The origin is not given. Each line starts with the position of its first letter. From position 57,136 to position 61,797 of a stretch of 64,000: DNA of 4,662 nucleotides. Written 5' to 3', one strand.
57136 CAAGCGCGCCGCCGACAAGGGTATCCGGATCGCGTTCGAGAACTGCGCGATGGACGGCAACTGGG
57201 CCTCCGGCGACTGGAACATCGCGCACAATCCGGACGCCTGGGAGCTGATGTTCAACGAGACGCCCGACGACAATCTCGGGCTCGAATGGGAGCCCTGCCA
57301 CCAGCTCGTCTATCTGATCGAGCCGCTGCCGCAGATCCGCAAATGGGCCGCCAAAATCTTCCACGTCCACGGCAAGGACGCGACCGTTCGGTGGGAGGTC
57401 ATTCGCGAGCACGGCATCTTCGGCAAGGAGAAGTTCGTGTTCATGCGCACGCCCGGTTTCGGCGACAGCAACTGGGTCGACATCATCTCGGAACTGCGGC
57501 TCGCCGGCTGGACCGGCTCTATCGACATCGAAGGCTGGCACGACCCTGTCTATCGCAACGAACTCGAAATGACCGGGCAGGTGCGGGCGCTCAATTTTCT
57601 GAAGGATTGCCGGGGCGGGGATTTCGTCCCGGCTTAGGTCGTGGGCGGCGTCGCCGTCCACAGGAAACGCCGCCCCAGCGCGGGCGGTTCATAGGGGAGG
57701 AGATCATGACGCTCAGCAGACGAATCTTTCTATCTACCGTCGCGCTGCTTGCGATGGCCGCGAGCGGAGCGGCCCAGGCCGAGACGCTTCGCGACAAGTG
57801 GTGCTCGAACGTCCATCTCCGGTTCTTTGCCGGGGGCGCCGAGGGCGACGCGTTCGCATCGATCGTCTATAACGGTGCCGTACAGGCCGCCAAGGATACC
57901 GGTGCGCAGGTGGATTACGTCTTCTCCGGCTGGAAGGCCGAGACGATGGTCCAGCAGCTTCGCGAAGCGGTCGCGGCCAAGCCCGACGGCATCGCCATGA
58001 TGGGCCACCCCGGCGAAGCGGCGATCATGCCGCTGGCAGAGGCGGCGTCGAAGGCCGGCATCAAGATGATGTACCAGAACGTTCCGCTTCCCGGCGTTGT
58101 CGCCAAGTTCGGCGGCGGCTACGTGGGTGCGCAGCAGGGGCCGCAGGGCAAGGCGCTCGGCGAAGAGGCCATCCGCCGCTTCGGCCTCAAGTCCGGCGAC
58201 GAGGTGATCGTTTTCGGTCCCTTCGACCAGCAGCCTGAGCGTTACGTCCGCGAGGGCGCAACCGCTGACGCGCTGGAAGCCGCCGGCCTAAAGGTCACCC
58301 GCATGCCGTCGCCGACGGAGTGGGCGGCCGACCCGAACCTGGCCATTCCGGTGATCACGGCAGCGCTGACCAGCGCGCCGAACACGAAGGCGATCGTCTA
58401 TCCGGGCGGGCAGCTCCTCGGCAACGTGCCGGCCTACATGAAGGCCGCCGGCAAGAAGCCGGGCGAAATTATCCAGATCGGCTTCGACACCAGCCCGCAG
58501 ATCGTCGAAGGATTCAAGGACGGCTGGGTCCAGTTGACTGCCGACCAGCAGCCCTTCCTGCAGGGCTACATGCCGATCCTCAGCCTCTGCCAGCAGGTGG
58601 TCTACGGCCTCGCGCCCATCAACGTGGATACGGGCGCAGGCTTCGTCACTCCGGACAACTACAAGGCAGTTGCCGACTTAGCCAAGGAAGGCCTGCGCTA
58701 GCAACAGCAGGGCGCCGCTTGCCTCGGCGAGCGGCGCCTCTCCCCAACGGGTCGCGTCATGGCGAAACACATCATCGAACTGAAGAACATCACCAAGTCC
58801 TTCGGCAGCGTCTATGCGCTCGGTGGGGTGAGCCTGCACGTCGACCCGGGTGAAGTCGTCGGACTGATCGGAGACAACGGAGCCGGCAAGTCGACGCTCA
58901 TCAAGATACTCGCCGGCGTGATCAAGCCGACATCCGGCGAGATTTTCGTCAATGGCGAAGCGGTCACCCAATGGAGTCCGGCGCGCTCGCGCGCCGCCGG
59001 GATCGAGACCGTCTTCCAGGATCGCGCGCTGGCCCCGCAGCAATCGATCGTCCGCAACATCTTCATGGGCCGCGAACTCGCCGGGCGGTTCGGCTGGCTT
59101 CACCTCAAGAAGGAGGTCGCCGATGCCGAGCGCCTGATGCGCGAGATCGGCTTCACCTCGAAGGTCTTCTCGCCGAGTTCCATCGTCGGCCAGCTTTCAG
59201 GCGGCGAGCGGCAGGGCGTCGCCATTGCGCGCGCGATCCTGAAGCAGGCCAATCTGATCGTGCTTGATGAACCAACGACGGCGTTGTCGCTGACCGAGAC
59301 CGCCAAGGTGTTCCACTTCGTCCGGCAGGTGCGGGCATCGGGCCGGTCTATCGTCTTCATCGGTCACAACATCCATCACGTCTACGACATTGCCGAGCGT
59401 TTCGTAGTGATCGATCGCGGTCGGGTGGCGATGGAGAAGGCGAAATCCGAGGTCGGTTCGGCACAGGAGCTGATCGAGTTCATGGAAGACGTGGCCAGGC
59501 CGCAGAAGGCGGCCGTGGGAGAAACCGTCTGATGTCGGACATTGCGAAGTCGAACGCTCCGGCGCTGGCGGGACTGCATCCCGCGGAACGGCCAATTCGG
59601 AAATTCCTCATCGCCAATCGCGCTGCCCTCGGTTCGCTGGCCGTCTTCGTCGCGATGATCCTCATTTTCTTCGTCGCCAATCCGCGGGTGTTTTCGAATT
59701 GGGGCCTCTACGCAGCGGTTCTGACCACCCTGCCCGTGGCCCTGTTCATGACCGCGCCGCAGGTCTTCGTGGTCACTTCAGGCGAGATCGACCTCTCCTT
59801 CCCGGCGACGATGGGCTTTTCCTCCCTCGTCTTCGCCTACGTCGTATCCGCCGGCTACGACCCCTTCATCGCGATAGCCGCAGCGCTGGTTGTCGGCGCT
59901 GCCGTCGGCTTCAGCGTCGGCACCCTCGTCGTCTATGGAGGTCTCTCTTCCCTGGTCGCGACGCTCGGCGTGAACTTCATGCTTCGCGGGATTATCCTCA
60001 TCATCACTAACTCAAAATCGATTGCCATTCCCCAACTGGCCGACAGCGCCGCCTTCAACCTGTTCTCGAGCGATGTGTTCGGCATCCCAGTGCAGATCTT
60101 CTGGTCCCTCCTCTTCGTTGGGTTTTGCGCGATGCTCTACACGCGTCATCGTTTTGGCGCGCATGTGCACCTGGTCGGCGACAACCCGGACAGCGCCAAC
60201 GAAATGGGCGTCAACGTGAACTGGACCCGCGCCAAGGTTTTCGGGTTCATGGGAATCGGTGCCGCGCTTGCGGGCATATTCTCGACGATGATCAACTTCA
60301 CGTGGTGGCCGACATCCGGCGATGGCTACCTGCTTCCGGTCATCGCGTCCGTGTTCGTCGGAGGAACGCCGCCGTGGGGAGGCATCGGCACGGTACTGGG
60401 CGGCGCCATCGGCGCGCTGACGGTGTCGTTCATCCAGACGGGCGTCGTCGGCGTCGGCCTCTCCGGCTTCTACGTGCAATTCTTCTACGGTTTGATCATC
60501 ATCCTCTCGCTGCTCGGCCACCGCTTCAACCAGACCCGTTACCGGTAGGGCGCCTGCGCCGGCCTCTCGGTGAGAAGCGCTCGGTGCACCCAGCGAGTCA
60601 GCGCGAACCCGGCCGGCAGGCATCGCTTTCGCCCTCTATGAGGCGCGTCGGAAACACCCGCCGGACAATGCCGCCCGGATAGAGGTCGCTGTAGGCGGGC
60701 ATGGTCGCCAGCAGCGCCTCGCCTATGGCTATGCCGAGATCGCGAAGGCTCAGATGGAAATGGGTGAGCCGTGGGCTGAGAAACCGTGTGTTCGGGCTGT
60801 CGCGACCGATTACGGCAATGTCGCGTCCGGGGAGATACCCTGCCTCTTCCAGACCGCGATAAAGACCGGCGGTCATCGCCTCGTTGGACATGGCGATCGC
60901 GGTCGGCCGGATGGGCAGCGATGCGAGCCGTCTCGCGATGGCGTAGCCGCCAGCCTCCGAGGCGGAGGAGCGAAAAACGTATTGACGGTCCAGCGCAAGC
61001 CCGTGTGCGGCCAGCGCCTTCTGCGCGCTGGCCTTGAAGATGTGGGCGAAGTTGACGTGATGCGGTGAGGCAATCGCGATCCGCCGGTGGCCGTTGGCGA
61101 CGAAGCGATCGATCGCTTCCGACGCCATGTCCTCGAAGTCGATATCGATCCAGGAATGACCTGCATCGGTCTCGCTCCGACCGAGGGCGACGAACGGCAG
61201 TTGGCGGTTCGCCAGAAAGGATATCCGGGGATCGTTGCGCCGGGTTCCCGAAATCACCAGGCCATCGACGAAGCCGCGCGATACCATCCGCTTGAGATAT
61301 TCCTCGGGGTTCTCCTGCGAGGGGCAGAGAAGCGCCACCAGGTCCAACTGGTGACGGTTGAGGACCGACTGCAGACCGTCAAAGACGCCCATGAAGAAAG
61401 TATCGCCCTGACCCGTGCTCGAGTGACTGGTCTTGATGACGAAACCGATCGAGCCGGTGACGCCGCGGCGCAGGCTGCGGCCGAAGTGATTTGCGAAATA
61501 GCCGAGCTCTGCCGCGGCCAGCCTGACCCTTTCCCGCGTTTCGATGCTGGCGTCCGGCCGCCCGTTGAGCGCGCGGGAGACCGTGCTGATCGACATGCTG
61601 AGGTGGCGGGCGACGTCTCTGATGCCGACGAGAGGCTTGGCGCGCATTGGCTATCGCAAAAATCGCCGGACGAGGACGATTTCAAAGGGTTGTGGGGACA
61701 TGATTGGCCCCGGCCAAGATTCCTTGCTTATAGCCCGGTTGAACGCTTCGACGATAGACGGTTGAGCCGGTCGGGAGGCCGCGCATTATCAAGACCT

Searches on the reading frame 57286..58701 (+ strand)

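Call 45: search_protein_families(library=pfam, proteins=[window:57286-58701:+], max_evalue=0.00001)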
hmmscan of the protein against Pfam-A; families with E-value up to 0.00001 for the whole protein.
window:57286-58701:+ (471 aa): 1 family
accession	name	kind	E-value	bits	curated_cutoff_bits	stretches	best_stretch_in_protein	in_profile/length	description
PF13407.12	Peripla_BP_4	-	5e-28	98.8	35.1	1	185-437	7-253/258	Periplasmic binding protein domain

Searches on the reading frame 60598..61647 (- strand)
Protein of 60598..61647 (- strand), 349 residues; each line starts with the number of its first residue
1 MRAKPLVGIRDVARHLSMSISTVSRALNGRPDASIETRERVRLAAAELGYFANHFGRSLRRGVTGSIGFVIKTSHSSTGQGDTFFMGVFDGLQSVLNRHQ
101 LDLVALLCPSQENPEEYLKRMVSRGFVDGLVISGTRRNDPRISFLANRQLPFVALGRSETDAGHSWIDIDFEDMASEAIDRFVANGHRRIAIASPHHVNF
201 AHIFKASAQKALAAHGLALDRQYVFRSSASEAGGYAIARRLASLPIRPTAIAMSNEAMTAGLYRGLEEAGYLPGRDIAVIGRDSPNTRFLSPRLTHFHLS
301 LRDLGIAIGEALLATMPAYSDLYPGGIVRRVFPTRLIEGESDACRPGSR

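Call 45: search_protein_families(library=pfam, proteins=[window:60598-61647:-], max_evalue=0.00001)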
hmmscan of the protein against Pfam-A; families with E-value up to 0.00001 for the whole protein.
window:60598-61647:- (349 aa): 3 families
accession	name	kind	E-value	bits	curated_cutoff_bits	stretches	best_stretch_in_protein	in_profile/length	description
PF13377.12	Peripla_BP_3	-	6.8e-20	72.2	26.5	1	179-341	1-166/167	Periplasmic binding protein-like domain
PF00532.27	Peripla_BP_1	-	4.5e-13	49.8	22.2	1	65-278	2-213/281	Periplasmic binding proteins and sugar binding domain of LacI family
PF00356.27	LacI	-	7.1e-11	42.2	27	1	9-53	2-46/46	Bacterial regulatory proteins, lacI family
